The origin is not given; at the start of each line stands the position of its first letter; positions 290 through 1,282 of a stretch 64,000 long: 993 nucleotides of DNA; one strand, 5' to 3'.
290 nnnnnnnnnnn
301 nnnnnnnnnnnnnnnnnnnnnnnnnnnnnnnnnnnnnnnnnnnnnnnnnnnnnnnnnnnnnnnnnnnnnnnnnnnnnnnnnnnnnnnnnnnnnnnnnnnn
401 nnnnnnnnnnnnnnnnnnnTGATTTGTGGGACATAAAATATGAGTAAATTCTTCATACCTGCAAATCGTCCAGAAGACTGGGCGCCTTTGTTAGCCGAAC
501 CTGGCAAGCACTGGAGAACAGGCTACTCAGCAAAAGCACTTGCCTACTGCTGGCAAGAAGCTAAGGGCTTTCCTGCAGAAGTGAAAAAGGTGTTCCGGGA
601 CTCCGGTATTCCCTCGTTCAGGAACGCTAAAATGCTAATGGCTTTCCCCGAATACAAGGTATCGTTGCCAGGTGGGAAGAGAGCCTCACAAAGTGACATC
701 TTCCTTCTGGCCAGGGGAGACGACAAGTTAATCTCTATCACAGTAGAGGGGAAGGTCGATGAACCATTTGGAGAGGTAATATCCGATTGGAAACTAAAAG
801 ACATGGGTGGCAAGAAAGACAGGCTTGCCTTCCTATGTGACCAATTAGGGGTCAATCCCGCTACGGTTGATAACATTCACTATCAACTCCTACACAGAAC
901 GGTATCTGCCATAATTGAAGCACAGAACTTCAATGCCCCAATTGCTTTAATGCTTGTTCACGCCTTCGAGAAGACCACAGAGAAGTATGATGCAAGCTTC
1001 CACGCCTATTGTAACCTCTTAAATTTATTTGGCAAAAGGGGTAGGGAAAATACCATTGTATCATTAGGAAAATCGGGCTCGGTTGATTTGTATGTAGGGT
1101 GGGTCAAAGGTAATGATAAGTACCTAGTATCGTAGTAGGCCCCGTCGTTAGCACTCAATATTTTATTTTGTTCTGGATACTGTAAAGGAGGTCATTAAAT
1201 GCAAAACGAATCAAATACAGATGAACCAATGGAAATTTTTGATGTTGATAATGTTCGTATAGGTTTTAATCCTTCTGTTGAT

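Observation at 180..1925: Four-gene cassette with two predicted nucleases and two tiny partner proteins: candidate undescribed defence or addiction module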

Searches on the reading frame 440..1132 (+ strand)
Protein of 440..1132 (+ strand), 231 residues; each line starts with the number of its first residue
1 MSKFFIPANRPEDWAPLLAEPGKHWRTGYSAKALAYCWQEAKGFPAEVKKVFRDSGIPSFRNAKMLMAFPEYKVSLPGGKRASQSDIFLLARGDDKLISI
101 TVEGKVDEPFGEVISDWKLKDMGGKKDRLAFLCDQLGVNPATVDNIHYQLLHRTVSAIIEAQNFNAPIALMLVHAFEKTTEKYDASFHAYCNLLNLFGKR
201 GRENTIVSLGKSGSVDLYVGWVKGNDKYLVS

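Call 6: search_protein_families(library=pfam, proteins=[window:440-1132:+], max_evalue=1)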
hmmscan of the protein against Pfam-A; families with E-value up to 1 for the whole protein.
window:440-1132:+ (231 aa): 1 family
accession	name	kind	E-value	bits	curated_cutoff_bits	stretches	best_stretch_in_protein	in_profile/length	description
PF22187.2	DUF6946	-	6.8e-81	271.2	27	1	7-225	1-213/214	Domain of unknown function (DUF6946)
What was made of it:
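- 440..1135 (+): Gene B: 231-aa DUF6946 protein, a predicted PD-(D/E)XK-type nuclease. Proposed site residues are E71, D86, E103 and K105. PF22187 match at E 6.8e-81, 271 bits against a cutoff of 27 (call 6).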

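Call 7: search_protein_families(library=padloc, proteins=[window:440-1132:+], max_evalue=1)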
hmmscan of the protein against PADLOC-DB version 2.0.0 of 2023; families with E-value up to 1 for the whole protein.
window:440-1132:+ (231 aa): 0 families

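Call 8: search_protein_families(library=ncbifam, proteins=[window:440-1132:+], max_evalue=1)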
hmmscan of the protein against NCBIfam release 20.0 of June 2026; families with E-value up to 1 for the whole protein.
window:440-1132:+ (231 aa): 0 families

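Call 9: search_solved_structures(query=window:440-1132:+, max_evalue=10, show_alignments=2)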
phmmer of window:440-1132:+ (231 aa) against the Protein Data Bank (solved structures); distinct sequences matched with E-value up to 10: 6.
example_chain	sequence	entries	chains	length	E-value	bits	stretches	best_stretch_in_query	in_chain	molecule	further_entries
2no4_A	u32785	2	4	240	0.057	16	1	60-143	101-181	(S)-2-haloacid dehalogenase IVA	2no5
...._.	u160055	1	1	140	0.32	13.6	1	20-55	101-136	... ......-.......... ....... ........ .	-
2m1w_A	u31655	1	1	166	0.43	13.2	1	21-56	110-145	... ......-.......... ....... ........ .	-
9dlg_B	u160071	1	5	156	0.5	12.9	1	20-56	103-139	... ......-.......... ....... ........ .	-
3pnt_A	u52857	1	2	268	1.1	11.8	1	32-108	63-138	NAD+-glycohydrolase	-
3q94_A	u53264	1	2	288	1.2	11.7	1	148-189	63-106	Fructose-bisphosphate aldolase, class II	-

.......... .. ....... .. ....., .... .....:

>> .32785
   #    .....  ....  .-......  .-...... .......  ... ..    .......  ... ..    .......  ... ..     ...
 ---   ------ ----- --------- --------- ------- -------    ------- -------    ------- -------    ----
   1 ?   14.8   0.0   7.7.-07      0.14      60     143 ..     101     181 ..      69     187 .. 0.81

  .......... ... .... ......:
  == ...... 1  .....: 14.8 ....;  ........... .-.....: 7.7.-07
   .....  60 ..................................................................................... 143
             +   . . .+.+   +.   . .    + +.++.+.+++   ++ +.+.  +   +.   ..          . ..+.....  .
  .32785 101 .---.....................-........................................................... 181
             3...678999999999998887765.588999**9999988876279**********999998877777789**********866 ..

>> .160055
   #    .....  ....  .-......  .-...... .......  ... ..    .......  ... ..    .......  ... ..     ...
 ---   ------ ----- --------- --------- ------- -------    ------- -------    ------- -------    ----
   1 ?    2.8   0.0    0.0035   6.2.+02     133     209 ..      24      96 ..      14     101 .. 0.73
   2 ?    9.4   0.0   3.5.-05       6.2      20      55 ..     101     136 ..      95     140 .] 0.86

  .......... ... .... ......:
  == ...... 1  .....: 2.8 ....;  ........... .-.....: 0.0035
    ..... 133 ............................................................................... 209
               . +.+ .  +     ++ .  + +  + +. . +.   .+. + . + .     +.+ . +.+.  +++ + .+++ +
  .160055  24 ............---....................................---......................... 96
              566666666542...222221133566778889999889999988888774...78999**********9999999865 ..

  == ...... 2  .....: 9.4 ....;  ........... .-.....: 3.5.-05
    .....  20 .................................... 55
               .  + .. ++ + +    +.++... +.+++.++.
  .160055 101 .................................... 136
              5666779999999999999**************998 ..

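Call 17: find_homologous_proteins(query=window:440-1132:+)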
Query window:440-1132:+ (231 aa): 674 proteins with E <= 0.001 among 2259 candidates; the best 120 are listed.
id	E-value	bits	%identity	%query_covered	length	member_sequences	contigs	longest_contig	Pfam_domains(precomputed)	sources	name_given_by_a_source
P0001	2.0e-154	530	100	100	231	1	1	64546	PF22187.3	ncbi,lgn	-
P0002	1.1e-134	465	87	99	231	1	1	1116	PF22187.3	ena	-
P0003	7.4e-130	449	85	99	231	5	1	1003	PF22187.3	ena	-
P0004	6.5e-123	427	82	99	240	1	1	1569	PF22187.3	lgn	-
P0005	4.4e-114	398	76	99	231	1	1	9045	PF22187.3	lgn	-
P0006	2.5e-113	395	75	99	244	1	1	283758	PF22187.3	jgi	jgi:hypothetical protein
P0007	6.5e-113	394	75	99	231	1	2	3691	PF22187.3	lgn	-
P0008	2.2e-111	389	73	99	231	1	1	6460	PF22187.3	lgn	-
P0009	2.8e-110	385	73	99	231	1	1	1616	PF22187.3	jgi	jgi:hypothetical protein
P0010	1.4e-109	383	74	98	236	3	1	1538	PF22187.3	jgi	jgi:hypothetical protein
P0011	9.3e-109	380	72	99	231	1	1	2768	PF22187.3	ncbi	-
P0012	1.8e-107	376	71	99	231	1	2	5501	PF22187.3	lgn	-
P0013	2.2e-104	366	70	99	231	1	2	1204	PF22187.3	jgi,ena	-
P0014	1.2e-103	364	69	99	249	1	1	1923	PF22187.3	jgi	jgi:hypothetical protein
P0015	5.5e-100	352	66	99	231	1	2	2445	PF22187.3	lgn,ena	-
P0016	1.7e-99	350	65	99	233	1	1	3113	PF22187.3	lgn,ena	-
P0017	9.4e-99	348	67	99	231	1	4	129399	PF22187.3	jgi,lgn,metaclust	metaclust:\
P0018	1.5e-98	347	67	99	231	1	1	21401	PF22187.3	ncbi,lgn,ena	-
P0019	3.3e-98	346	66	99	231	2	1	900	PF22187.3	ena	-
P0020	1.0e-97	344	65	99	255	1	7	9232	PF22187.3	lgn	-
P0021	1.1e-97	344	66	99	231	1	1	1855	PF22187.3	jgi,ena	-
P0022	1.9e-97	343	65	99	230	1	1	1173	PF22187.3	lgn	-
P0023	2.3e-97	343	66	99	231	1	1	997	PF22187.3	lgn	-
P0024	7.7e-97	341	65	99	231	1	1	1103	PF22187.3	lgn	-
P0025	1.3e-96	341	66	99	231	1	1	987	PF22187.3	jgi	-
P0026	2.5e-95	336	66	99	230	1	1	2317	PF22187.3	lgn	-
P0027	3.8e-95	336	63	99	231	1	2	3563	PF22187.3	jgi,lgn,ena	-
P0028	6.8e-95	335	64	100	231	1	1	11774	PF22187.3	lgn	-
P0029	1.1e-94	334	65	99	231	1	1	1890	PF22187.3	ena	-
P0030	1.4e-94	334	66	99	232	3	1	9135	PF22187.3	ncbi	ncbi:DUF6946 family protein [Chloroflexota bacterium]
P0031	5.0e-94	332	65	99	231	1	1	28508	PF22187.3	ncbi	ncbi:DUF6946 family protein [Chloroflexota bacterium]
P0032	1.1e-93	331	63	99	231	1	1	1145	PF22187.3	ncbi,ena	-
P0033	3.7e-93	329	64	99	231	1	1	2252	PF22187.3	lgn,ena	-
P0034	6.8e-93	328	64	99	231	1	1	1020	PF22187.3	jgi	-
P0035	1.1e-92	328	65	99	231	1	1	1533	PF22187.3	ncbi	-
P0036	1.8e-92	327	63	99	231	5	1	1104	PF22187.3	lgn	-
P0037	1.9e-92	327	65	99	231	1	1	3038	PF22187.3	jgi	-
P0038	5.7e-92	325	64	99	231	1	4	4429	PF22187.3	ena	-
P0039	7.0e-92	325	65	99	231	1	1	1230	PF22187.3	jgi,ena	-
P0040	3.9e-91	323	60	99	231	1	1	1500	PF22187.3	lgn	-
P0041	1.0e-90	321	63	99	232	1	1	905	PF22187.3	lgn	-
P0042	1.3e-90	321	63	99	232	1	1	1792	PF22187.3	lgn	-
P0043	2.5e-90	320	63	99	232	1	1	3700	PF22187.3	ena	-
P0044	7.9e-90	318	62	99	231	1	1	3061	PF22187.3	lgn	-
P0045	1.2e-89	318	64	99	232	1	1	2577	PF22187.3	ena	-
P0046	1.3e-89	318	63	99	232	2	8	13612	PF22187.3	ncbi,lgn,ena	-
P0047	1.6e-89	317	62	99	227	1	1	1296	PF22187.3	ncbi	-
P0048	2.4e-89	317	62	99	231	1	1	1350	PF22187.3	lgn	-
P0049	5.8e-89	316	63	99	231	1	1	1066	PF22187.3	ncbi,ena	-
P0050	9.6e-89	315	62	99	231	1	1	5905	PF22187.3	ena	-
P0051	1.7e-88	314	63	99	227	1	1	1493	PF22187.3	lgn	-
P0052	3.9e-88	313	61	99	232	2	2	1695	PF22187.3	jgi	-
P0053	4.5e-88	313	61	99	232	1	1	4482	PF22187.3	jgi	-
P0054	6.1e-88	312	62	99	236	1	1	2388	PF22187.3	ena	-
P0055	2.8e-87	310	61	99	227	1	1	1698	PF22187.3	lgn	-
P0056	2.9e-87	310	61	99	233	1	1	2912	PF22187.3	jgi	-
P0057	4.9e-87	309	60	99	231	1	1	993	PF22187.3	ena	-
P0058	6.1e-87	309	60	99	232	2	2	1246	PF22187.3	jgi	jgi:hypothetical protein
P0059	1.1e-86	308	61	99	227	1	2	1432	PF22187.3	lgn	-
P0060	2.4e-86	307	62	99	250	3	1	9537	PF22187.3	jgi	-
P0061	2.9e-86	307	60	99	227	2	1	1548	PF22187.3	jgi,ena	-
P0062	4.8e-86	306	60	99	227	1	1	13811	PF22187.3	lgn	-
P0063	1.4e-85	304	57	99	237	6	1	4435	PF22187.3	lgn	-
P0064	1.4e-85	304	61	99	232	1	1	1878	PF22187.3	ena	-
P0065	7.0e-85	302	61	99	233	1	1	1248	PF22187.3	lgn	-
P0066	1.2e-84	301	60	99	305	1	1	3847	PF22187.3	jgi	-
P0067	1.4e-84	301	60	99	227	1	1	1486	PF22187.3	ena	-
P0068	1.6e-84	301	61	99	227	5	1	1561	PF22187.3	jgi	-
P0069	1.7e-84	301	60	99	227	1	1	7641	PF22187.3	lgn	-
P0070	2.0e-84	301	58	99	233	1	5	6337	PF22187.3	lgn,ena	-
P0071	2.2e-84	301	59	99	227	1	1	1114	PF22187.3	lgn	-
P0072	3.9e-84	300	59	99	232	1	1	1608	PF22187.3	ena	-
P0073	5.0e-84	299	59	98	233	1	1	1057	PF22187.3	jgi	jgi:hypothetical protein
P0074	6.7e-84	299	58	96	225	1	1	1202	PF22187.3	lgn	-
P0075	8.1e-84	299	59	99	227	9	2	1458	PF22187.3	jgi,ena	-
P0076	8.8e-84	299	59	99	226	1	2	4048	PF22187.3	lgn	-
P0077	1.2e-83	298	60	99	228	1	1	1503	PF22187.3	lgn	-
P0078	1.3e-83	298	59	99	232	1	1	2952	PF22187.3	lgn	-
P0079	1.9e-83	297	60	99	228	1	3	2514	PF22187.3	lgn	-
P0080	2.2e-83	297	61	97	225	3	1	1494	PF22187.3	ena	-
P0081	2.3e-83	297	60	99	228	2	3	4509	PF22187.3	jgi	-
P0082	3.0e-83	297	62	99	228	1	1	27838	PF22187.3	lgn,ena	-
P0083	4.7e-83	296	57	99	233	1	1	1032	PF22187.3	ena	-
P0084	6.0e-83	296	58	99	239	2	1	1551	PF22187.3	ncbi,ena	-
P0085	8.4e-83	295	74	77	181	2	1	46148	PF22187.3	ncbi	-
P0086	9.8e-83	295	59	98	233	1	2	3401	PF22187.3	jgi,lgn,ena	-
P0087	1.2e-82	295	57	99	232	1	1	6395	PF22187.3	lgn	-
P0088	1.3e-82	295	58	99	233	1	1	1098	PF22187.3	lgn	-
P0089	2.7e-82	294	59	97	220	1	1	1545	PF22187.3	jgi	-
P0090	7.5e-82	292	59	99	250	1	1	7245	PF22187.3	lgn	-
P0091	1.5e-81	291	59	99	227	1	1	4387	PF22187.3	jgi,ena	-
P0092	2.4e-81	291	60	99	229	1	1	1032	PF22187.3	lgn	-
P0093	2.5e-81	291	60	97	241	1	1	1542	PF22187.3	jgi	jgi:hypothetical protein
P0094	3.2e-81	290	77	74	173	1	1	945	PF22187.3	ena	-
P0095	3.7e-81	290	58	98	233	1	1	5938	PF22187.3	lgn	-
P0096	6.0e-81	289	57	100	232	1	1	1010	PF22187.3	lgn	-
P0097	9.4e-81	289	59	95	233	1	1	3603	PF22187.3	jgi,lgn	-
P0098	1.5e-80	288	58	98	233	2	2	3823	PF22187.3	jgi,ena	-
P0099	1.8e-80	288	57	98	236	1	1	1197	PF22187.3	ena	-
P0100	1.9e-80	288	60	96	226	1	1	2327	PF22187.3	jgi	jgi:hypothetical protein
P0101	2.1e-80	287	56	99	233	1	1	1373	PF22187.3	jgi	jgi:hypothetical protein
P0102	2.2e-80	287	56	99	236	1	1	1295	PF22187.3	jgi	-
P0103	4.5e-80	286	57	99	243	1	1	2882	PF22187.3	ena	-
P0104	5.7e-80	286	56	98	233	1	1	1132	PF22187.3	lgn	-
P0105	5.8e-80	286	58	99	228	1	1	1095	PF22187.3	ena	-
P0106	9.3e-80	285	58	99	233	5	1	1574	PF22187.3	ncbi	-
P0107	1.3e-79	285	58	99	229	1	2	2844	PF22187.3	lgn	-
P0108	1.3e-79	285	60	97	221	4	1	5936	PF22187.3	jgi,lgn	-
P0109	3.1e-79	284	57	98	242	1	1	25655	PF22187.3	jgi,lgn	jgi:hypothetical protein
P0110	3.7e-79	283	58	98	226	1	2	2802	PF22187.3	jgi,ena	-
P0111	4.2e-79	283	57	100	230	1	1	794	PF22187.3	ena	-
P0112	4.7e-79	283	57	98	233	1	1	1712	PF22187.3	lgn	-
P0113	4.8e-79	283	57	98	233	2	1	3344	PF22187.3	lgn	-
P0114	5.5e-79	283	57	99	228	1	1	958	PF22187.3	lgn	-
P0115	5.7e-79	283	58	97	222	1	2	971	PF22187.3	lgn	-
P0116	5.8e-79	283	58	99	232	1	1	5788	PF22187.3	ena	-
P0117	7.7e-79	282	56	99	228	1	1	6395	PF22187.3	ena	-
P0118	9.9e-79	282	57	98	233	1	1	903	PF22187.3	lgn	-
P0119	9.9e-79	282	57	99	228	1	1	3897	PF22187.3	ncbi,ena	-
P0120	1.2e-78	282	55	99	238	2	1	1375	PF22187.3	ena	-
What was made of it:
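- Closest known: Pfam DUF6946. Same: All 120 listed homologues carry the same single domain and are about 231 aa long (call 17).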

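Call 22: find_encoding_contigs(protein=P0006, flank=5000, max_places=2)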
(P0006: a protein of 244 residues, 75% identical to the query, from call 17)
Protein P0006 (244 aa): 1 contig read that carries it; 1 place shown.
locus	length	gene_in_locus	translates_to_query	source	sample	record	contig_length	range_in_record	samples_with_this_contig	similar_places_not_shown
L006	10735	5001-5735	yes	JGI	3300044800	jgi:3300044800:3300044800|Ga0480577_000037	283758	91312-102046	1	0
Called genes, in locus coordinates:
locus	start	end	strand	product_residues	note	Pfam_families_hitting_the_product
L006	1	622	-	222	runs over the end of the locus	-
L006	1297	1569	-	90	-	-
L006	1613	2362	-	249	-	-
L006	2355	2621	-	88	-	-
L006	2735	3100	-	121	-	-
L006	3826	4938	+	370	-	-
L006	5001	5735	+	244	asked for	PF22187:DUF6946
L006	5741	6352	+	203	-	-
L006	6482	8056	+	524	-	PF14072:DndB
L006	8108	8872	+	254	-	-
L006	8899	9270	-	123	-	PF03852:Vsr, PF04480:DUF559 (weak)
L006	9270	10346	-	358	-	PF00145:DNA_methylase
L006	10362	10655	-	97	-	-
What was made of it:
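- DndB, Vsr and Dcm (call 22).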

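Call 23: find_encoding_contigs(protein=P0017, flank=5000, max_places=2)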
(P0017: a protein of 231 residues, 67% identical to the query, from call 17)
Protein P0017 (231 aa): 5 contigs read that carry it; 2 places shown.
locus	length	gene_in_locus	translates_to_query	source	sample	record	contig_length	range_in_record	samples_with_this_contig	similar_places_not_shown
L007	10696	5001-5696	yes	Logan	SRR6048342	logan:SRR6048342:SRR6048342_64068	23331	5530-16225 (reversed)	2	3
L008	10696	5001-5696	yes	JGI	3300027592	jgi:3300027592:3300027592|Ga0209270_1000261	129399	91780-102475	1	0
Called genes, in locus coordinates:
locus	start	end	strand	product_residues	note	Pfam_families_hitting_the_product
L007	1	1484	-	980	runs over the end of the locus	PF04313:HSDR_N, PF04851:ResIII, PF00270:DEAD (weak), PF18766:SWI2_SNF2, PF22679:T1R_D3-like, PF11867:T1RH-like_C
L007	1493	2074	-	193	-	-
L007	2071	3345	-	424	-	PF01420:Methylase_S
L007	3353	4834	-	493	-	PF12161:HsdM_N, PF02384:N6_Mtase, PF01170:UPF0020 (faint)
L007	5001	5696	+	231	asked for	PF22187:DUF6946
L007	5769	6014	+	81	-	-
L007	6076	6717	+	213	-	-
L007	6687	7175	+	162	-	-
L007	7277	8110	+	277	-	PF00089:Trypsin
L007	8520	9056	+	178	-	-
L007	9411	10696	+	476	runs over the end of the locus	-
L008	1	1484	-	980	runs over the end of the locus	PF04313:HSDR_N, PF04851:ResIII, PF00270:DEAD (weak), PF18766:SWI2_SNF2, PF22679:T1R_D3-like, PF11867:T1RH-like_C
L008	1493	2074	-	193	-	-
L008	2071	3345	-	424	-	PF01420:Methylase_S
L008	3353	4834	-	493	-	PF12161:HsdM_N, PF02384:N6_Mtase, PF01170:UPF0020 (faint)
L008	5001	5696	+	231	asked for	PF22187:DUF6946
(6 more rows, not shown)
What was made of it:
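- Type I RM next to B (call 23).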

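Call 24: find_encoding_contigs(protein=P0031, flank=5000, max_places=2)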
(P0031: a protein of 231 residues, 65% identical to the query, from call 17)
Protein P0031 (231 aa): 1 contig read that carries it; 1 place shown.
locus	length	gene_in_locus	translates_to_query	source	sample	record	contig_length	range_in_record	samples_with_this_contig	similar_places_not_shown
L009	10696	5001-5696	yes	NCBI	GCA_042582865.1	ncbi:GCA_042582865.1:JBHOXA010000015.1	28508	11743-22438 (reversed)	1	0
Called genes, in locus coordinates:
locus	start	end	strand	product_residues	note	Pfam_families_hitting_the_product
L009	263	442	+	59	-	-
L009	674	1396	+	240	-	PF00481:PP2C, PF13672:PP2C_2, PF07228:SpoIIE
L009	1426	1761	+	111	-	PF20475:DUF6717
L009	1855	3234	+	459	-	PF02163:Peptidase_M50 (weak)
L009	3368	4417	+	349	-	-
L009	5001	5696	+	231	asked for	PF22187:DUF6946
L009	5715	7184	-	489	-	PF11074:DUF2779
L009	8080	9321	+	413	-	-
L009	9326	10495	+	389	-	PF13353:Fer4_12 (weak), PF04055:Radical_SAM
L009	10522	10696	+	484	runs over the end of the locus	PF00211:Guanylate_cyc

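Call 30: search_solved_structures(query=A2, max_evalue=10, show_alignments=2)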
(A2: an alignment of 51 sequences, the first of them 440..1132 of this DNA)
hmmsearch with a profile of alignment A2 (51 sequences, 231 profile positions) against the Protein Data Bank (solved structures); distinct sequences matched with E-value up to 10: 0.
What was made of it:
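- On PD-(D/E)XK nuclease superfamily: The profile search against PDB sequences found nothing (call 30).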

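Call 33: find_related_loci(query=A2, collection=genome_contigs, flank=6000)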
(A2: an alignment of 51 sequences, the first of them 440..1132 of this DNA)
Query A2 (231 aa) in genome_contigs; peptide patterns used: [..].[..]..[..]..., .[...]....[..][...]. (x = any residue, [..] = any of these).
291 stretches matched a pattern; 253 encode a relative of the query (tblastn E <= 1e-3); the best 80 are kept; 80 distinct loci.
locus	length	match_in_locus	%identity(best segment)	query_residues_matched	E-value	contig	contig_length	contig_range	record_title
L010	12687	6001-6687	75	1-229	6e-118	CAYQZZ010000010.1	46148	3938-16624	MAG TPA_asm: uncultured Dehalococcoidaceae bacterium isolate binchicken_co103_286 genome assembly, contig: NODE_578_leng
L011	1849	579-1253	61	1-229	3e-95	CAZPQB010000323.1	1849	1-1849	MAG TPA_asm: uncultured Dehalococcoidaceae bacterium isolate SRP214966_co4_72 genome assembly, contig: NODE_140786_lengt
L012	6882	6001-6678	55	1-229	4e-82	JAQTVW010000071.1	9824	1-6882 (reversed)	MAG: Dehalococcoidales bacterium isolate STB_97 NODE_18335_length_9824_cov_4.380633_Sandtown_B, whole genome shotgun seq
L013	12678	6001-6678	55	1-229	6e-82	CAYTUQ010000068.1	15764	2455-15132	MAG TPA_asm: uncultured bacterium isolate binchicken_co262_234 genome assembly, contig: NODE_4048_length_15764_cov_27.65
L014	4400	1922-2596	56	1-229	3e-81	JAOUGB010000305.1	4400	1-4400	MAG: Desulfobacteraceae bacterium isolate 4_1_July_SF_Bin60 4_1_July_SF_Bin60_scaffold_12446_c1, whole genome shotgun se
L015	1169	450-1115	55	1-226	2e-87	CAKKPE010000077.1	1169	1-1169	bacterium isolate Hainich-H32-bin143-1 genome assembly, contig: H32-bin143_1_Hain_PNK108_H32_02um_186569_length_1169_cov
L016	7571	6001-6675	52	1-229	3e-78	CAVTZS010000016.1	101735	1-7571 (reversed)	MAG: uncultured delta proteobacterium isolate MFD04408.bin.1.59 genome assembly, contig: contig_93386, whole genome shot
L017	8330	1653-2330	52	1-230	7e-78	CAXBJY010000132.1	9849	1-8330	MAG TPA_asm: uncultured Gammaproteobacteria bacterium isolate ERR2762122_concoct_79 genome assembly, contig: ERZ3421826.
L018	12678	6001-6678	54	1-229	1e-77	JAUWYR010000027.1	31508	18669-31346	MAG: Candidatus Zixiibacteriota bacterium isolate CSMAG_2715 CSMAG_2715_k141_821386_length_31508_cov_12.9916, whole geno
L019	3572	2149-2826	54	1-229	2e-77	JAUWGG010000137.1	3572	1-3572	MAG: Methanobacteriota archaeon isolate CSMAG_2236 CSMAG_2236_k141_2366445_length_3572_cov_7.0000, whole genome shotgun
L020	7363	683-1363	52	1-229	1e-75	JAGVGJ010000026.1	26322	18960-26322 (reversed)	MAG: Candidatus Omnitrophota bacterium isolate DeMMO2_5 c_000000089267, whole genome shotgun sequence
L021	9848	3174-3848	50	1-229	3e-75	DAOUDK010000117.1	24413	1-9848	MAG TPA_asm: Anaerolineae bacterium isolate M42_99 k117_1344934, whole genome shotgun sequence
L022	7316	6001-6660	51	5-229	2e-75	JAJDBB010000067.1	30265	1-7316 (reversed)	MAG: Nitrospinaceae bacterium isolate OFTM324 OFTM324_66, whole genome shotgun sequence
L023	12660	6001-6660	54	1-223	1e-74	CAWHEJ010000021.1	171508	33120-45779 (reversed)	MAG: uncultured delta proteobacterium isolate MFD04716.bin.3.457 genome assembly, contig: contig_4307, whole genome shot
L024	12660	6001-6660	53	1-223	6e-74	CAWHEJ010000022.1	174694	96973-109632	MAG: uncultured delta proteobacterium isolate MFD04716.bin.3.457 genome assembly, contig: contig_4308, whole genome shot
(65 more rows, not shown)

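Call 36: predict_structure(alignment_id=A2)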
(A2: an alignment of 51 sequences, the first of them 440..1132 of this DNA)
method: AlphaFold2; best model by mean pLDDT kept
length: 231 residues; sequences in the alignment: 51
mean_pLDDT: 88.4   pTM: 0.87
mean pLDDT of the five models: 88.4, 88.3, 88.1, 86.5, 85.4
residues with pLDDT >= 90: 157; 70-90: 49; 50-70: 14; < 50: 11
segments of 3 or more residues with pLDDT < 50: 1-3, 20-27
pLDDT, mean of each block of 10 residues (from residue 1): 57 62 49 86 94 96 93 83 87 97 92 93 90 95 95 96 97 96 97 97 96 96 91 60
secondary structure, 60 per line:
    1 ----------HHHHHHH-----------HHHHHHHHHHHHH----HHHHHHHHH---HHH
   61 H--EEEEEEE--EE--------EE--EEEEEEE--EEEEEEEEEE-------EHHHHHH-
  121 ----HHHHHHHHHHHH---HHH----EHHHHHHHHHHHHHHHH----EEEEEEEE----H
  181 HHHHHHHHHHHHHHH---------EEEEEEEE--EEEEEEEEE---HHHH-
elements in order: H11-17 H29-41 H46-54 H58-61 E64-70 E87-93 E96-105 H114-119 H125-136 H148-163 E168-175 H180-195 E205-212 E215-223 H227-230
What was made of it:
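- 440..1135 (+): AF2 model has pLDDT 88 and places D86 at the start of strand 87-93 and E103-x-K105 at the end of strand 96-105 (call 36).
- On PD-(D/E)XK nuclease superfamily: D86 precedes strand 87-93, and ExK ends strand 96-105 in the pLDDT-88 model (call 36).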
